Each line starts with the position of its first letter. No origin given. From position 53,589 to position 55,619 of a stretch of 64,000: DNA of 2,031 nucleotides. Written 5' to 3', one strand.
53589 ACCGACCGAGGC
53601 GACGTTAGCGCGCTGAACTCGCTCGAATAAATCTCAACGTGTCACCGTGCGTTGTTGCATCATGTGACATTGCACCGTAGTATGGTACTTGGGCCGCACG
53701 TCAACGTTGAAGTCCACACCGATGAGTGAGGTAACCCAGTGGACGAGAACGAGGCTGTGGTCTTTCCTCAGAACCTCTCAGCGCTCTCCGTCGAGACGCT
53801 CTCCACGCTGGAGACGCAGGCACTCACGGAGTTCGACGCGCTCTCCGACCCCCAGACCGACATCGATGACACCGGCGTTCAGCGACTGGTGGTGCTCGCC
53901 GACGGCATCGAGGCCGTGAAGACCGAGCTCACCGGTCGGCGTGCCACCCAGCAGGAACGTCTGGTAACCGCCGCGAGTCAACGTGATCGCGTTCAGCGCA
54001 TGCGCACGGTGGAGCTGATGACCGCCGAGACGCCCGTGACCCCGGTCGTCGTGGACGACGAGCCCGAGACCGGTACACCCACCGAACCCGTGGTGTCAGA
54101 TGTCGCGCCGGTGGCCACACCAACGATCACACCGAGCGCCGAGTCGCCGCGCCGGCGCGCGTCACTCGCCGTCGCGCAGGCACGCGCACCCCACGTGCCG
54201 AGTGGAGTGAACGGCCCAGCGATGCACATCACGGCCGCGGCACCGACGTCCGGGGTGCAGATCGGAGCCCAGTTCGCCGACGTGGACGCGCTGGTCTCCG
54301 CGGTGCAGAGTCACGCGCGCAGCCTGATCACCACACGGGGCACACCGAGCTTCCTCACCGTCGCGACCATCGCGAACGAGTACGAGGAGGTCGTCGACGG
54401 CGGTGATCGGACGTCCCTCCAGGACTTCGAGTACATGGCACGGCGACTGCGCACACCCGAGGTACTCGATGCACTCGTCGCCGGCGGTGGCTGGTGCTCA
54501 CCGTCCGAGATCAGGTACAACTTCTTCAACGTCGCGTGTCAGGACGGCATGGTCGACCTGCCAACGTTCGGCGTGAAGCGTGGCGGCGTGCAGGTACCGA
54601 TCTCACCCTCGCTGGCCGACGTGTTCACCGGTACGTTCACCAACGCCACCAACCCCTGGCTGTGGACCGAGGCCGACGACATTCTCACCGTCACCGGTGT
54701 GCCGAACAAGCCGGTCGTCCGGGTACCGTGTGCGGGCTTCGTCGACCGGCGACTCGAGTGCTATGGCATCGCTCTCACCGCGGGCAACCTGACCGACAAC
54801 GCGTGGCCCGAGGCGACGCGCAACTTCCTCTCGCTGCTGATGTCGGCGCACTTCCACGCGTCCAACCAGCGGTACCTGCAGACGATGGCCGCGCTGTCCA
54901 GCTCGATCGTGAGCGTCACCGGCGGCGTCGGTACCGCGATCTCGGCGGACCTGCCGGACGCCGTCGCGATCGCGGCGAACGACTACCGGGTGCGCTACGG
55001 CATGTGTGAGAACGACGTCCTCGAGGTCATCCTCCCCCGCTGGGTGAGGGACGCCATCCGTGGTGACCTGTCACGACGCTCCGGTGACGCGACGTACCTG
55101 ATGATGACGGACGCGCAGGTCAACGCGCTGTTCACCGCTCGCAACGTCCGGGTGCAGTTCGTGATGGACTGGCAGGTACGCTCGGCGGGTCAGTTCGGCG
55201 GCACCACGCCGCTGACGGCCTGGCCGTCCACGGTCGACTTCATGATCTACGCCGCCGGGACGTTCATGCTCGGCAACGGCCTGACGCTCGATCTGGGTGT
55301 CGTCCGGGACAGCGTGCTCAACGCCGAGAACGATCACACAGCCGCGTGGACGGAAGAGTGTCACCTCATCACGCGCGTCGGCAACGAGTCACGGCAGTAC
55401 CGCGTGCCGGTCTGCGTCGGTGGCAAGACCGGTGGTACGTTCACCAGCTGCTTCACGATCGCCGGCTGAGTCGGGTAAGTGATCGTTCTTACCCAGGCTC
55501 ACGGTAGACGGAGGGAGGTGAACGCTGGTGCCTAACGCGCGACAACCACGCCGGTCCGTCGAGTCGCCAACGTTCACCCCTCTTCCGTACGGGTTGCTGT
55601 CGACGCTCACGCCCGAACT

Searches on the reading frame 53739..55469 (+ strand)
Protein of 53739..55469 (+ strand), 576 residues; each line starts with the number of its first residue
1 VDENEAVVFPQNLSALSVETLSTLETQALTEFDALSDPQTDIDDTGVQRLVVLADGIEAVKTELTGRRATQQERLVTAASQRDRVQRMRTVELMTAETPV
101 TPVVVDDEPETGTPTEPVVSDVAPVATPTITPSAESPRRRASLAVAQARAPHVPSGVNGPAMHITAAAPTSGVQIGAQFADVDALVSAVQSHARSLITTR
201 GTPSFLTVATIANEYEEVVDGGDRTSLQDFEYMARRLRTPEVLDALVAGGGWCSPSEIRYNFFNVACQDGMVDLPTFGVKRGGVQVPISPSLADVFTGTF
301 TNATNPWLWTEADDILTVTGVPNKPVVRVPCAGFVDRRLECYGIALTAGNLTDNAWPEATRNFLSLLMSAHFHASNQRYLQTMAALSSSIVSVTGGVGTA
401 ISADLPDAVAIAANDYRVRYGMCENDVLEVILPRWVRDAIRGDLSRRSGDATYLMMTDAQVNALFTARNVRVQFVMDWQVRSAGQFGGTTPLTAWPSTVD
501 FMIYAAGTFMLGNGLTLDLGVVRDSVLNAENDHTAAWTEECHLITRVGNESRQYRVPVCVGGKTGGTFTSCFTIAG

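Call 7: search_protein_families(library=pfam, proteins=[window:53739-55469:+], max_evalue=0.01)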
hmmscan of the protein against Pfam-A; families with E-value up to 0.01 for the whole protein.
window:53739-55469:+ (576 aa): 0 families

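Call 10: search_protein_families(library=phrogs, proteins=[window:53739-55469:+], max_evalue=0.001)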
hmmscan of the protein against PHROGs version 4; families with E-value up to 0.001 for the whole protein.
window:53739-55469:+ (576 aa): 2 families
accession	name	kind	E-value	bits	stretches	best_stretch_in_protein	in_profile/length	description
phrog_777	-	head and packaging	1.1e-118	399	1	9-566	6-571/580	major head protein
phrog_20604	-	head and packaging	3e-05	25.2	1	246-290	3-48/76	virion structural protein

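Call 13: find_related_loci(query=window:53739-55469:+, collection=viral_contigs, flank=10000)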
Query window:53739-55469:+ (576 aa) in viral_contigs; peptide patterns used: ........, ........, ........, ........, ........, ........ (x = any residue, [..] = any of these).
94 stretches matched a pattern; 94 encode a relative of the query (tblastn E <= 1e-3); the best 80 are kept; 80 distinct loci.
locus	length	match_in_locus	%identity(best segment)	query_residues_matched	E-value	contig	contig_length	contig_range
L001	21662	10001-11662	57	1-572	0e+0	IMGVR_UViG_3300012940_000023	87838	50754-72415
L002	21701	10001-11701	58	1-571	0e+0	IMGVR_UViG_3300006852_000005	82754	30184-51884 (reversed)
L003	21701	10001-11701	58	1-571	0e+0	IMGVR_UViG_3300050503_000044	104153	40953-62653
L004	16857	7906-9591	58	1-576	0e+0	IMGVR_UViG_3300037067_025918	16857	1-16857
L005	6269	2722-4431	49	3-565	3e-164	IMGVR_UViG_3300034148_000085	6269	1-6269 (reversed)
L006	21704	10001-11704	48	10-569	2e-158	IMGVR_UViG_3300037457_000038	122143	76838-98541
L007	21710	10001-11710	47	10-569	3e-158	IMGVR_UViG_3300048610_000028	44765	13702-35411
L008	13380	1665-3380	47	4-564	3e-155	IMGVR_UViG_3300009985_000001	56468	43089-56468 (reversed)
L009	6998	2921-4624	47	10-564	2e-155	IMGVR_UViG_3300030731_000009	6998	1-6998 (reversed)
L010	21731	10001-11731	44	4-569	8e-152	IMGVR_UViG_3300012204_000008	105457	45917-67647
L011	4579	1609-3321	46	10-569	1e-154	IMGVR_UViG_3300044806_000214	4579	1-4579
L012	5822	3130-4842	46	10-569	2e-152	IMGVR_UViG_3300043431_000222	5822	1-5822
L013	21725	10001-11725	45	1-564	3e-151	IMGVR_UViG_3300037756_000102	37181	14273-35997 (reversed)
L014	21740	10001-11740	45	1-565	7e-151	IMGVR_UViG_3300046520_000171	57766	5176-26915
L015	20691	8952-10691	45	1-565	6e-151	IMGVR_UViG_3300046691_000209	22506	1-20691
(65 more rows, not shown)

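Call 14: find_encoding_contigs(protein=window:53739-55469:+, flank=10000, max_places=10)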
Protein window:53739-55469:+ (576 aa): 2 contigs read that carry it; 2 places shown.
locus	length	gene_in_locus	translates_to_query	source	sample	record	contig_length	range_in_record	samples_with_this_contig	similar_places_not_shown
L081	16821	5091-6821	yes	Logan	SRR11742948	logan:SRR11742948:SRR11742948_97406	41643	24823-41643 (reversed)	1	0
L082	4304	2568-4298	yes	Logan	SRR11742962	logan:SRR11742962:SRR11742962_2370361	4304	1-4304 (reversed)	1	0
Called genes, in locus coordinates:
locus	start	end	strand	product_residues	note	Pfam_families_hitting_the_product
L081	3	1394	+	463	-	?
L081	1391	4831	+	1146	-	PF13563:2_5_RNA_ligase2 (faint)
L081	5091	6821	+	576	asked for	-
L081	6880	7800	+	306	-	-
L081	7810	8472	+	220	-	-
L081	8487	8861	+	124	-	-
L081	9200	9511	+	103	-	-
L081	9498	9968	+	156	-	-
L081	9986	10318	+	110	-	-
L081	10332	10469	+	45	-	-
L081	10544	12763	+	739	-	-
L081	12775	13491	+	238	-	-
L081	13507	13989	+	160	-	-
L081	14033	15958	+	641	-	-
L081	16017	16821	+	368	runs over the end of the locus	-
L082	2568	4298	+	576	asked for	-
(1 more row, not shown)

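Call 15: find_related_loci(query=window:53739-55469:+, collection=metagenome_contigs, flank=10000)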
Query window:53739-55469:+ (576 aa) in metagenome_contigs; peptide patterns used: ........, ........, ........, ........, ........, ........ (x = any residue, [..] = any of these).
78 stretches matched a pattern; 45 encode a relative of the query (tblastn E <= 1e-3); 45 distinct loci.
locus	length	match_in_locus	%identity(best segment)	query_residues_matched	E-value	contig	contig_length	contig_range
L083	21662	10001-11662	57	1-572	0e+0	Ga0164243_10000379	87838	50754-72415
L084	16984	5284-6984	57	1-571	0e+0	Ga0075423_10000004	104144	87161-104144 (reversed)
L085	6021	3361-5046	58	1-576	0e+0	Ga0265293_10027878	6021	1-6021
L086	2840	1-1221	67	164-571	0e+0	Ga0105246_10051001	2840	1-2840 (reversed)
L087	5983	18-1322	66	140-573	0e+0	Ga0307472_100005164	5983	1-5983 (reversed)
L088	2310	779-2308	57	1-524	2e-178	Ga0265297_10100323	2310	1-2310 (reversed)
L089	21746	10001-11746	47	5-570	2e-160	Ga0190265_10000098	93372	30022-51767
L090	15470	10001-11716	48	4-564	7e-157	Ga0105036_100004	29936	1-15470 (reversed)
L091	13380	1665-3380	47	4-564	1e-155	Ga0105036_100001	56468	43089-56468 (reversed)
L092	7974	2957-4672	47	10-569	1e-153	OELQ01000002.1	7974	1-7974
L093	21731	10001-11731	44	4-569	3e-152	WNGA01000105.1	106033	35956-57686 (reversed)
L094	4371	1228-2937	46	10-564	5e-154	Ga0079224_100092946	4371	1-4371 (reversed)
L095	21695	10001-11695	45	10-565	1e-149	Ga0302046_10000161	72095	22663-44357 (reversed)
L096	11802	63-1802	45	1-564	7e-149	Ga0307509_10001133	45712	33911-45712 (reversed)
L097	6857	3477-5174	45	10-565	2e-148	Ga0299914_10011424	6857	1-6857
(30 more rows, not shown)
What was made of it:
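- Tried and rejected: Major head protein scans of IMG/VR and JGI metagenome contigs: best full-length identity 58% (up to 74% over short partial matches) (calls 13, 15).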
